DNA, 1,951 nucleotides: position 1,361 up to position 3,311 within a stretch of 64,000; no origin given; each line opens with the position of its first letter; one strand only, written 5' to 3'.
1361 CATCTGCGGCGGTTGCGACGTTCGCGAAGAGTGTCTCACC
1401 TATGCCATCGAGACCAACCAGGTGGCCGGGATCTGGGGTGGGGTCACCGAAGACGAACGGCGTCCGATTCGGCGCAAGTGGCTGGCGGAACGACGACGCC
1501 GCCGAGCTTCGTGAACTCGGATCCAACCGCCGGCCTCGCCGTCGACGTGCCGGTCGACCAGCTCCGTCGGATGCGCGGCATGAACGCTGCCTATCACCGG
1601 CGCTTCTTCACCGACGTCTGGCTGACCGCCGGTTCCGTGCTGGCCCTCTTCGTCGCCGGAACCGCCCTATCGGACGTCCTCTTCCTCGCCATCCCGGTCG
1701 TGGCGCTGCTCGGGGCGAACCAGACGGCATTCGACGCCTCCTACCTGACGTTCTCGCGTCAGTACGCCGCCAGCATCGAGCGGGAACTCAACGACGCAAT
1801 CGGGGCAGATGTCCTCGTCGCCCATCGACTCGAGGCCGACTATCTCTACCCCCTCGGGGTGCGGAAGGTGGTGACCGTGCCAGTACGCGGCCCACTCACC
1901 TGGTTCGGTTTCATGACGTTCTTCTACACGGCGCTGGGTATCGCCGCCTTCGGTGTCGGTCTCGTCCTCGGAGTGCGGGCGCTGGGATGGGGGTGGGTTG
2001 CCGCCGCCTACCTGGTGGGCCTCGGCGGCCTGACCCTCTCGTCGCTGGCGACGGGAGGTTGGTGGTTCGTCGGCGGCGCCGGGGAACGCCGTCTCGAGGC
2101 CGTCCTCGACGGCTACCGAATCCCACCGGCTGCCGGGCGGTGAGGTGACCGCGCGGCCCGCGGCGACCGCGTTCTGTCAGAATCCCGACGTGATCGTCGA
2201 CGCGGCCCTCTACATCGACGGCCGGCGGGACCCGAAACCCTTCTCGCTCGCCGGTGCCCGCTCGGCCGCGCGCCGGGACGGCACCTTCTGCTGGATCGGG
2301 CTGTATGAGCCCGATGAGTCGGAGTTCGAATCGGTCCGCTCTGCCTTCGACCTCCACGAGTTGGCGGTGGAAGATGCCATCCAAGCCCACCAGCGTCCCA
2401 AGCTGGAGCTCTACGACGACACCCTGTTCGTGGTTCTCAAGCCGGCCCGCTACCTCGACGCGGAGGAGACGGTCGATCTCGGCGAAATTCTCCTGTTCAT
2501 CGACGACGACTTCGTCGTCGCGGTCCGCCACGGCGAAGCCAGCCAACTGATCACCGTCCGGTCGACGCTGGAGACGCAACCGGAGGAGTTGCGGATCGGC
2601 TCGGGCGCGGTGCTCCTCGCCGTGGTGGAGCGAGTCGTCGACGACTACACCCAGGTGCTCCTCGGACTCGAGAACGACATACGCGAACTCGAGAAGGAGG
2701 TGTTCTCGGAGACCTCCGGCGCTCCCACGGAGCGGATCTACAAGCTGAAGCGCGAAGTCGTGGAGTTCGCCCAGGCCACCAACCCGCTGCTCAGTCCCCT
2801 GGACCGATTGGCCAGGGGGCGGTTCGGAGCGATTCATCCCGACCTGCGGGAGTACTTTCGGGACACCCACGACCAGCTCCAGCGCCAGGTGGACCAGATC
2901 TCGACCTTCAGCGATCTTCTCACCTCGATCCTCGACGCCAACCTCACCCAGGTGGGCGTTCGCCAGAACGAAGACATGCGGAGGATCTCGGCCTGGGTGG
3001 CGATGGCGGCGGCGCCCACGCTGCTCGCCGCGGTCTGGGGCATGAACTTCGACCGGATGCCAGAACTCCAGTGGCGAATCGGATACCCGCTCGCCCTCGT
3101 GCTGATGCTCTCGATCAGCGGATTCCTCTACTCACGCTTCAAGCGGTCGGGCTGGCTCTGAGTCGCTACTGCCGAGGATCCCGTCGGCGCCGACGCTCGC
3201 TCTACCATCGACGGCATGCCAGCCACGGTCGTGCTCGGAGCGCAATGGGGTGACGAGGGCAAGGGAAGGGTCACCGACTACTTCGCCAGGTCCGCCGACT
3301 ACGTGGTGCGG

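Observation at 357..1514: B12-binding MerR (LitR/CarH-like) regulator divergent from a wbl gene across an AT-rich intergenic region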

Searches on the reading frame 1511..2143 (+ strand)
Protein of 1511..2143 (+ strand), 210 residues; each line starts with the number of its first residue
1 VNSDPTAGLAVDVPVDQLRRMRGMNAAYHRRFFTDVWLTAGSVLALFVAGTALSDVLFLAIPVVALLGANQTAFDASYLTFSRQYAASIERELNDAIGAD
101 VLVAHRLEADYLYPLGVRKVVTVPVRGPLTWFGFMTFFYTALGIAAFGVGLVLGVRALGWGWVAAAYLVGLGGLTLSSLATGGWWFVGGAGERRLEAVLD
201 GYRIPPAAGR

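Call 3: search_protein_families(library=pfam, proteins=[window:1514-2143:+], max_evalue=0.01)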
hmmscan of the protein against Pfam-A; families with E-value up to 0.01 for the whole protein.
window:1514-2143:+ (209 aa): 0 families

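Call 34: find_related_loci(query=window:1511-2140:+, collection=metagenome_contigs, flank=5000)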
Query window:1511-2140:+ (210 aa) in metagenome_contigs; peptide patterns used: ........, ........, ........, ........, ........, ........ (x = any residue, [..] = any of these).
319 stretches matched a pattern; 80 encode a relative of the query (tblastn E <= 1e-3); 80 distinct loci.
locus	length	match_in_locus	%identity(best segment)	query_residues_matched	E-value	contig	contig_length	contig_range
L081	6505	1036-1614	55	10-200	4e-62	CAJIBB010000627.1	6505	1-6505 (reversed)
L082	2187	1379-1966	56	4-200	1e-62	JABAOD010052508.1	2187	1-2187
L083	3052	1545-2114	57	13-200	7e-60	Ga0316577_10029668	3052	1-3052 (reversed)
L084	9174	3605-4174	58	10-200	6e-59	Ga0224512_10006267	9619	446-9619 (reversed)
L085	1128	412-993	54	3-199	1e-62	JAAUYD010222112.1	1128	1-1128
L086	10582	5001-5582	53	10-201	2e-58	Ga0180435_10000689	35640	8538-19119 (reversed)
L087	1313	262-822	56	17-200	3e-61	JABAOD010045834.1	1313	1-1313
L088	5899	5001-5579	53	16-206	1e-57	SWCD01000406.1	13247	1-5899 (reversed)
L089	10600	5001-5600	51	11-208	9e-58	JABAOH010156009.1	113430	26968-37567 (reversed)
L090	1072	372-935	55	17-200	2e-61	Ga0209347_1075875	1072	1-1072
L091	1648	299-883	55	10-202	1e-59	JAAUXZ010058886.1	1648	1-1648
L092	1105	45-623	56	11-200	9e-61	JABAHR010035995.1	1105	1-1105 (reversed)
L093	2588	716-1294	53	16-206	4e-57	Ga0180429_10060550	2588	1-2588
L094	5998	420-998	54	11-201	2e-56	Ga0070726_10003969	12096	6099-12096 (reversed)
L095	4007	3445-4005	55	13-195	9e-57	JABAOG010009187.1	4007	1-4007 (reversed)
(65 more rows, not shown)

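Call 60: search_protein_families(library=pfam, proteins=[window:1511-2143:+], max_evalue=1)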
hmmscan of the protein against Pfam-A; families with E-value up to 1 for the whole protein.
window:1511-2143:+ (210 aa): 0 families

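Call 63: find_homologous_proteins(query=window:1511-2140:+)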
Query window:1511-2140:+ (210 aa): 419 proteins with E <= 0.001 among 5764 candidates; the best 120 are listed.
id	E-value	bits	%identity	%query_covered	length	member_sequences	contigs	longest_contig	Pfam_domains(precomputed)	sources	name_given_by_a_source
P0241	3.5e-131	453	100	100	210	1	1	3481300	-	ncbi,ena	-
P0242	3.8e-74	267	69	86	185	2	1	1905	-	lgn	-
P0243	1.1e-70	256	67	90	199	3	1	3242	-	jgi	jgi:hypothetical protein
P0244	1.8e-62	229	61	91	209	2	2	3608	-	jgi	jgi:hypothetical protein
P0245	4.2e-62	228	62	88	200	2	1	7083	-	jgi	jgi:hypothetical protein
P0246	9.8e-62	226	61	88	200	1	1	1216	-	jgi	jgi:hypothetical protein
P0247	1.9e-61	225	57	90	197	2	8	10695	-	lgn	-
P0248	3.7e-61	225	61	88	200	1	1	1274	-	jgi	jgi:hypothetical protein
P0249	4.4e-61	224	61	90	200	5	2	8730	-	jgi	jgi:hypothetical protein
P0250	4.5e-61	224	62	88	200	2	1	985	-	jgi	jgi:hypothetical protein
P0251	4.7e-61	224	61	88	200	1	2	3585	-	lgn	-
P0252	7.1e-61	224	61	88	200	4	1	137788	-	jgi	jgi:hypothetical protein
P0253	8.2e-61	223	57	93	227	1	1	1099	-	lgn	-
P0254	2.5e-60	222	61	88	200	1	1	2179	-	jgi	jgi:hypothetical protein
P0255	3.5e-60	221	60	89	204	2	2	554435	-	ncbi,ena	-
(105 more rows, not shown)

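Call 72: predict_structure(alignment_id=A3)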
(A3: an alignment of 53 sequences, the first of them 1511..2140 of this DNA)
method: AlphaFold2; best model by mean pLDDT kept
length: 210 residues; sequences in the alignment: 53
mean_pLDDT: 91.9   pTM: 0.83
mean pLDDT of the five models: 91.9, 91.7, 89.9, 89.8, 87.4
residues with pLDDT >= 90: 160; 70-90: 47; 50-70: 3; < 50: 0
segments of 3 or more residues with pLDDT < 50: none
pLDDT, mean of each block of 10 residues (from residue 1): 79 94 94 95 98 98 98 92 94 93 91 83 81 91 97 96 97 98 93 92 77
secondary structure, 60 per line:
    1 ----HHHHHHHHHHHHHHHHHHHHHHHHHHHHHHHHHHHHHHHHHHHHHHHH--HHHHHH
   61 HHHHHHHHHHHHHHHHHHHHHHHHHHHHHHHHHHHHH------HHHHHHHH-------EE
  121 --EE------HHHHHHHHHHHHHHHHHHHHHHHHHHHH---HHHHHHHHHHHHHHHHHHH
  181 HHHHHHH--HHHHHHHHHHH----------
elements in order: H5-52 H55-97 H104-111 H131-158 H162-187 H190-200

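Call 74: fold_search(model_id=the predicted structure, library=pdb)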
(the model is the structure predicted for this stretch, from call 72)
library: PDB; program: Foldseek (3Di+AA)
matches with E <= 10: 210; with E <= 0.001: 0
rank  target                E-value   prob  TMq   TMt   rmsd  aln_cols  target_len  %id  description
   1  8a1g_C                3.2e-01  0.84  0.39  0.43  24.8       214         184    9  Structure of the SNX1-SNX5 complex (released 2023-06-14)
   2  8gmh_A                8.6e-01  0.11  0.19  0.18  29.5       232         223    8  Crystal Structure of the ternary complex of TelA-LXG, LapA3, and LapA4 (released 2024-01-10)
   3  1uru                  9.9e-01  0.14  0.26  0.25  32.9       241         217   15  Amphiphysin BAR domain from Drosophila (released 2003-12-04)
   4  1qu7_A                1.1e+00  0.11  0.19  0.18  44.3       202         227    9  FOUR HELICAL-BUNDLE STRUCTURE OF THE CYTOPLASMIC DOMAIN OF A SERINE CHEMOTAXIS RECEPTOR (released 2000-07-12)
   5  8fed_I                1.2e+00  0.14  0.23  0.20  14.1       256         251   16  Structure of Mce1-LucB complex from Mycobacterium smegmatis (Map1) (released 2023-02-22)
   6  5h3d_B                1.3e+00  0.30  0.33  0.21  32.2       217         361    9  Helical structure of membrane tubules decorated by ACAP1 (BARPH doamin) protein by cryo-electron microscopy and MD sim (released 2019-01-16)
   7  9jr0_B                1.3e+00  0.06  0.17  0.07  22.2       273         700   14  GABA-DGABAB-Gi-complex (released 2025-10-22)
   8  4ke2_A                1.5e+00  0.12  0.25  0.24  43.3       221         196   16  Crystal structure of the hyperactive Type I antifreeze from winter flounder (released 2014-02-26)
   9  1i4l_A                1.5e+00  0.21  0.31  0.34  22.6       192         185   13  CRYSTAL STRUCTURE ANALYSIS OF RAC1-GDP IN COMPLEX WITH ARFAPTIN (P41) (released 2001-05-16)
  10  4h8s_D                1.5e+00  0.21  0.32  0.20  31.6       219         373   14  Crystal structure of human APPL2BARPH domain (released 2012-10-17)
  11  5c5b_A                1.5e+00  0.11  0.23  0.15  31.4       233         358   10  Crystal Structure of Human APPL BAR-PH Heterodimer (released 2016-06-22)
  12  6m6z_A                1.6e+00  0.41  0.43  0.44   6.6       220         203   11  A de novo designed transmembrane nanopore, TMH4C4 (released 2020-06-24)
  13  5c5b_B                1.6e+00  0.20  0.32  0.20  31.0       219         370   14  Crystal Structure of Human APPL BAR-PH Heterodimer (released 2016-06-22)
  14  8i7r_Cd               1.6e+00  0.09  0.21  0.17  27.1       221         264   13  In situ structure of axonemal doublet microtubules in mouse sperm with 48-nm repeat (released 2023-10-11)
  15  1i4d_B                1.7e+00  0.14  0.26  0.28  30.4       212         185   12  CRYSTAL STRUCTURE ANALYSIS OF RAC1-GDP COMPLEXED WITH ARFAPTIN (P21) (released 2001-05-16)
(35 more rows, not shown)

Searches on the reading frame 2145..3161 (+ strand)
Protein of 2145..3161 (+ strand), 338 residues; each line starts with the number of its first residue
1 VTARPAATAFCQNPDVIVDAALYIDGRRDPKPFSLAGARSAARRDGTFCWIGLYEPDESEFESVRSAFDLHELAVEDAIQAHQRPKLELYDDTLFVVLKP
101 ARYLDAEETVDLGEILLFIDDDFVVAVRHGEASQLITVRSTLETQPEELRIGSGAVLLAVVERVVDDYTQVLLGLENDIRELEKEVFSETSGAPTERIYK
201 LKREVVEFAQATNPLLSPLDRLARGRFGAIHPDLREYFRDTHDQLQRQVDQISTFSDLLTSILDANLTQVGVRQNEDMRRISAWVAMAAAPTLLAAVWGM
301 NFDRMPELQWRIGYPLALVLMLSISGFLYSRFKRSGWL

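Call 3: search_protein_families(library=pfam, proteins=[window:2145-3161:+], max_evalue=0.01)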
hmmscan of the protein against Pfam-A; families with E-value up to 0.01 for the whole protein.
window:2145-3161:+ (338 aa): 1 family
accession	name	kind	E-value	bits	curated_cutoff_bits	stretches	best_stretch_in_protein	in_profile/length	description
PF01544.23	CorA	-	2.7e-57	194.8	27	1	46-334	2-292/292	CorA-like Mg2+ transporter protein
